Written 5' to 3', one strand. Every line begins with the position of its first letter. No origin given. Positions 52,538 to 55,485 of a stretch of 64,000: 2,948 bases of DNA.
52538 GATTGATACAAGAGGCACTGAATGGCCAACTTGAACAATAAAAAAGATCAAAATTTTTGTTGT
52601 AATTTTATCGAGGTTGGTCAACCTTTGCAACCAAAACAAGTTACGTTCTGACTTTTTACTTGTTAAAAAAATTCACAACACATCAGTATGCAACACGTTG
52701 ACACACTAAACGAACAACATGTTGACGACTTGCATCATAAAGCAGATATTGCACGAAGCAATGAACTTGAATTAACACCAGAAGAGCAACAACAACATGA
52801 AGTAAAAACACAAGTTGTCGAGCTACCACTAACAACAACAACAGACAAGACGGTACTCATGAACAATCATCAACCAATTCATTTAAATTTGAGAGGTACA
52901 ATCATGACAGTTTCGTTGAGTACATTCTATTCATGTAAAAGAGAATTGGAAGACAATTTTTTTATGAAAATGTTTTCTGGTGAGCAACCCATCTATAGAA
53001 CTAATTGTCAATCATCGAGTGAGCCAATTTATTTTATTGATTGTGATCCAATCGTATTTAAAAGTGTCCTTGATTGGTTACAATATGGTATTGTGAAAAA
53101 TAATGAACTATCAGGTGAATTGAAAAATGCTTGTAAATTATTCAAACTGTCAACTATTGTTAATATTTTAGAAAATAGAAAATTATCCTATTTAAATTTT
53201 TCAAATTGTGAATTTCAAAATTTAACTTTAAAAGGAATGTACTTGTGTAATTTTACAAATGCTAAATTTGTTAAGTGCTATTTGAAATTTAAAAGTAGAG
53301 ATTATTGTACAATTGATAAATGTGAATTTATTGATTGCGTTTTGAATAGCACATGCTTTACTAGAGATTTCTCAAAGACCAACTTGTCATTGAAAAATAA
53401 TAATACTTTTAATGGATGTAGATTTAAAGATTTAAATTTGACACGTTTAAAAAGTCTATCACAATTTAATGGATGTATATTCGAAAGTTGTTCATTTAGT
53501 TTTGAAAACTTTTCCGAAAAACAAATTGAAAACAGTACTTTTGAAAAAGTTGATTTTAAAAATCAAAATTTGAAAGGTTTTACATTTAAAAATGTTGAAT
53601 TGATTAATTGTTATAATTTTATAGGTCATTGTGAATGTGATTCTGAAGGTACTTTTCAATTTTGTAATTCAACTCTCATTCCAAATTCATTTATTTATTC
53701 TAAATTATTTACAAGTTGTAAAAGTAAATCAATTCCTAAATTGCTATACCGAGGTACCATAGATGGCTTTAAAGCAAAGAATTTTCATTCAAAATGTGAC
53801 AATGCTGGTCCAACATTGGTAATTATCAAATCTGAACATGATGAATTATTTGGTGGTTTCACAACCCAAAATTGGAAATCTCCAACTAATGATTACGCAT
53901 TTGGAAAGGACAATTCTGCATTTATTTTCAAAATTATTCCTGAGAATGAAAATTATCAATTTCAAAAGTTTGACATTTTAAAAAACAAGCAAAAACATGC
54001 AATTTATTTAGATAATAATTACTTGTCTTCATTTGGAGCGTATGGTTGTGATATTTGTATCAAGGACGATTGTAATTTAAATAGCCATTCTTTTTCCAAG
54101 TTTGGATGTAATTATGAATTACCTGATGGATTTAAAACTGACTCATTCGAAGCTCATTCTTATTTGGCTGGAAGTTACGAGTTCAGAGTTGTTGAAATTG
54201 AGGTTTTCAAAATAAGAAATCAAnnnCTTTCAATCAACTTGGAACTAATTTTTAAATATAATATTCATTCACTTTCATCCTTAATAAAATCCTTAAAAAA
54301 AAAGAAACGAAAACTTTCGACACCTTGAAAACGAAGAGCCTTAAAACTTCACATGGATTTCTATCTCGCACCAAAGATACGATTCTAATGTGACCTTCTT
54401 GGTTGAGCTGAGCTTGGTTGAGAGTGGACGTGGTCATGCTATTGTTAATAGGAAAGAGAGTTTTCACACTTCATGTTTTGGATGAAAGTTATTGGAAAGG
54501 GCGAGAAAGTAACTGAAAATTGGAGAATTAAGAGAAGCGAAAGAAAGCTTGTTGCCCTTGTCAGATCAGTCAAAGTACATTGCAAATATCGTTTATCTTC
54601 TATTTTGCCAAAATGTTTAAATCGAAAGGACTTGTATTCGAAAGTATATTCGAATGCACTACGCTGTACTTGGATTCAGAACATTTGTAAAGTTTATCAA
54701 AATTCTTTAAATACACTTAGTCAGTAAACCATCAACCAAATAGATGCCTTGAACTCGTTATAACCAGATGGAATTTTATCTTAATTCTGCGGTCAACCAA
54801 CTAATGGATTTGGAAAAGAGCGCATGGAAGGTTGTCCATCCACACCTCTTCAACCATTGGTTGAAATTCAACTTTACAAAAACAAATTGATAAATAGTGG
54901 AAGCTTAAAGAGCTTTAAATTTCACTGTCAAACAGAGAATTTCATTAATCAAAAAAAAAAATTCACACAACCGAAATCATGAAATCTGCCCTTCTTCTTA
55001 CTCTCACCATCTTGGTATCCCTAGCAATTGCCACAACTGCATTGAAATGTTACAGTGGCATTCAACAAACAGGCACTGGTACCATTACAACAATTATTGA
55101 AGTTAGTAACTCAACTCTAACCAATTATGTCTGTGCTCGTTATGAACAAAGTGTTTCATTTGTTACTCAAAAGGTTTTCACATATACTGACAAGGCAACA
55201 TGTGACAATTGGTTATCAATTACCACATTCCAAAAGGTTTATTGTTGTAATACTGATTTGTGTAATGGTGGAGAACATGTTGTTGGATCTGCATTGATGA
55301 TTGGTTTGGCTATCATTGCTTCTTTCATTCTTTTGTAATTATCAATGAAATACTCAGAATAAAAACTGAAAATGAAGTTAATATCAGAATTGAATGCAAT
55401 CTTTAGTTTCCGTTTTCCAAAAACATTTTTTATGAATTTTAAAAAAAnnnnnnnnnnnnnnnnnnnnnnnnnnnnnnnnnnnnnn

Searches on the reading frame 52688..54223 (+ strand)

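Call 53: search_protein_families(library=pfam, proteins=[window:52688-54223:+], max_evalue=0.01)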
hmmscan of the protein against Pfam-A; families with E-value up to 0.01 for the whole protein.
window:52688-54223:+ (512 aa): 3 families
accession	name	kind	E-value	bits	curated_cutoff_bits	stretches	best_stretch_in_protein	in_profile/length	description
PF07534.22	TLD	-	1.8e-25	90.3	24.5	1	338-509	14-169/170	TLDc domain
PF13599.13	Pentapeptide_4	-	1.1e-05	25.8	38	1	259-308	2-51/78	Pentapeptide repeat region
PF02214.28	BTB_2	-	0.0014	19.4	21.4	1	64-138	1-68/94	BTB/POZ domain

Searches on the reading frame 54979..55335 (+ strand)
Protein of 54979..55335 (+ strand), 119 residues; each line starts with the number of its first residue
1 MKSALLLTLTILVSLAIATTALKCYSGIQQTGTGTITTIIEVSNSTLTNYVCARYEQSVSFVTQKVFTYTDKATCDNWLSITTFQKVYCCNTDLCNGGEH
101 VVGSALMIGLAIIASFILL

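Call 53: search_protein_families(library=pfam, proteins=[window:54979-55335:+], max_evalue=0.01)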
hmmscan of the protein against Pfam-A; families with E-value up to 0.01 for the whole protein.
window:54979-55335:+ (119 aa): 2 families
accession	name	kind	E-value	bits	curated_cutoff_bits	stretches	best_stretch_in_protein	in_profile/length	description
PF25152.1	CD59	-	0.001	19.2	33.9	1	5-100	9-99/127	CD59 glycoprotein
PF01064.29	Activin_recp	-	0.0039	18.6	20.9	0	18-97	19-77/79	Activin types I and II receptor domain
